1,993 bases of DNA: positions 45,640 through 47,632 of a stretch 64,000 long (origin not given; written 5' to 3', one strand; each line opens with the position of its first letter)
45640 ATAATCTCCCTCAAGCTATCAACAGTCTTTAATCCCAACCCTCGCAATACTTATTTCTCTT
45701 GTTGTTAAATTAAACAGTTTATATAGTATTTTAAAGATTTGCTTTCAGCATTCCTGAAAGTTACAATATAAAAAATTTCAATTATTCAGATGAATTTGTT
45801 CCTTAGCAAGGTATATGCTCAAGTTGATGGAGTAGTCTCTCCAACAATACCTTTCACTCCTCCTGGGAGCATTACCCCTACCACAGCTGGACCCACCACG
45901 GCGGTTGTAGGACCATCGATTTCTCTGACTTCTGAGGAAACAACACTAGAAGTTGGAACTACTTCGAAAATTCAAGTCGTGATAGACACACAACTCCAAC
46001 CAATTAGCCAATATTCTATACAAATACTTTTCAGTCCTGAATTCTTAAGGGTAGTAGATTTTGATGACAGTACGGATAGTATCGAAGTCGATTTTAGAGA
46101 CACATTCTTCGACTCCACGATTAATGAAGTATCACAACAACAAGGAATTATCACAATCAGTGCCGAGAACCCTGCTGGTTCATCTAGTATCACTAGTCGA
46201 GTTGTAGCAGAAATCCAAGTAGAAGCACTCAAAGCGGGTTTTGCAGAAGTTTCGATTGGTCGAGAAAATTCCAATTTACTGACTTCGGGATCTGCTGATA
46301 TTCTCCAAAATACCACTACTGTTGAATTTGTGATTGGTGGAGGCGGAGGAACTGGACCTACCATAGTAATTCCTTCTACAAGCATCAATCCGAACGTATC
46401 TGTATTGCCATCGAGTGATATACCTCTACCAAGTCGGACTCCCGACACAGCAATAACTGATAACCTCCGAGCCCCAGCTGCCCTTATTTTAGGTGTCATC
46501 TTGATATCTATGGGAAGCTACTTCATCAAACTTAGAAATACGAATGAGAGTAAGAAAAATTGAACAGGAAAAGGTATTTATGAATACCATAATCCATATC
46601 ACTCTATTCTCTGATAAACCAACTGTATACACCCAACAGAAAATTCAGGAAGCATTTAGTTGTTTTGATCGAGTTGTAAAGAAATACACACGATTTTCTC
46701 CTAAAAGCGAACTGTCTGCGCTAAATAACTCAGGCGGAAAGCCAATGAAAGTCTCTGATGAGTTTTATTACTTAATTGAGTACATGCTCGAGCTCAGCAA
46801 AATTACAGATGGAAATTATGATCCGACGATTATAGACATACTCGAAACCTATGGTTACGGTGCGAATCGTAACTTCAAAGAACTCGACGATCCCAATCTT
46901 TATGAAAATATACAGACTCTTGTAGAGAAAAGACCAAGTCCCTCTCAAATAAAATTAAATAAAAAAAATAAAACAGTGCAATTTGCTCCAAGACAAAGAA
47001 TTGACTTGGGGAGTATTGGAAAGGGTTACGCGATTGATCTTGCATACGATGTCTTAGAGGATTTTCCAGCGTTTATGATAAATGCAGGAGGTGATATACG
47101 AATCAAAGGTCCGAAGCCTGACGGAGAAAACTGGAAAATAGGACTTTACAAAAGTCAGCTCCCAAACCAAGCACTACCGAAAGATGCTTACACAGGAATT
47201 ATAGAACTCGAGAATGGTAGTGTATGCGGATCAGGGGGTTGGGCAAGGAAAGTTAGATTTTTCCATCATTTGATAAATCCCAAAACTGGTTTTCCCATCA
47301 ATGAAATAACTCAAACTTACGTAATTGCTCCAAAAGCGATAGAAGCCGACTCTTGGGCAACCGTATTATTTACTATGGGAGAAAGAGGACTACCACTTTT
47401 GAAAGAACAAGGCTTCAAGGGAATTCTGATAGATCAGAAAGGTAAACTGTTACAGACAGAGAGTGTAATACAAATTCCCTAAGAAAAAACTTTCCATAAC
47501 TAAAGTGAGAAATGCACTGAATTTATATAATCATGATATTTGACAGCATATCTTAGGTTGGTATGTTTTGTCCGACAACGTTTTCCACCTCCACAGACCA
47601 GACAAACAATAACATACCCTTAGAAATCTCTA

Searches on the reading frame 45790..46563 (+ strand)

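Call 18: search_protein_families(library=pfam, proteins=[window:45790-46563:+], max_evalue=0.01)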
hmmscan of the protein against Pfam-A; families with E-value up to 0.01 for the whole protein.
window:45790-46563:+ (257 aa): 0 families

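Call 55: search_protein_families(library=pfam, proteins=[window:45790-46563:+], max_evalue=1)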
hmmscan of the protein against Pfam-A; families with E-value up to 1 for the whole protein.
window:45790-46563:+ (257 aa): 1 family
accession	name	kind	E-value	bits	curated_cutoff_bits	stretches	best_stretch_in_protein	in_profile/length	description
PF18861.7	PTP_tm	-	0.072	13.8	26.3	1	47-79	64-96/126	TM proximal of protein tyrosine phosphatase, receptor type J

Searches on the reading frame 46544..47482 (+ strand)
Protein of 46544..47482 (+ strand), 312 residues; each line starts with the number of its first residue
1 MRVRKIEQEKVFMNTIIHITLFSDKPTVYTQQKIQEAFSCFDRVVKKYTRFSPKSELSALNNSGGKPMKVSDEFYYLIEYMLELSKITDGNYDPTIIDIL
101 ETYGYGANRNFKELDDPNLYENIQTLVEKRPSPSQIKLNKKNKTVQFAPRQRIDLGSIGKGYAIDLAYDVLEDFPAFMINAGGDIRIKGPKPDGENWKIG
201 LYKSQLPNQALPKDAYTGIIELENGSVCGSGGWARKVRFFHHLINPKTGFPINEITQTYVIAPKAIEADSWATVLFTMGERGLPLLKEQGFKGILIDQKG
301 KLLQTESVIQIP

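Call 18: search_protein_families(library=pfam, proteins=[window:46544-47482:+], max_evalue=0.01)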
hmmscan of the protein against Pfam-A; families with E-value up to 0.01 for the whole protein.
window:46544-47482:+ (312 aa): 1 family
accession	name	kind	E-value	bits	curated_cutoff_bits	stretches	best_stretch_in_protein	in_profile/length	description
PF02424.20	ApbE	-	4.7e-58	197.2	25.6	1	13-289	1-258/266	ApbE family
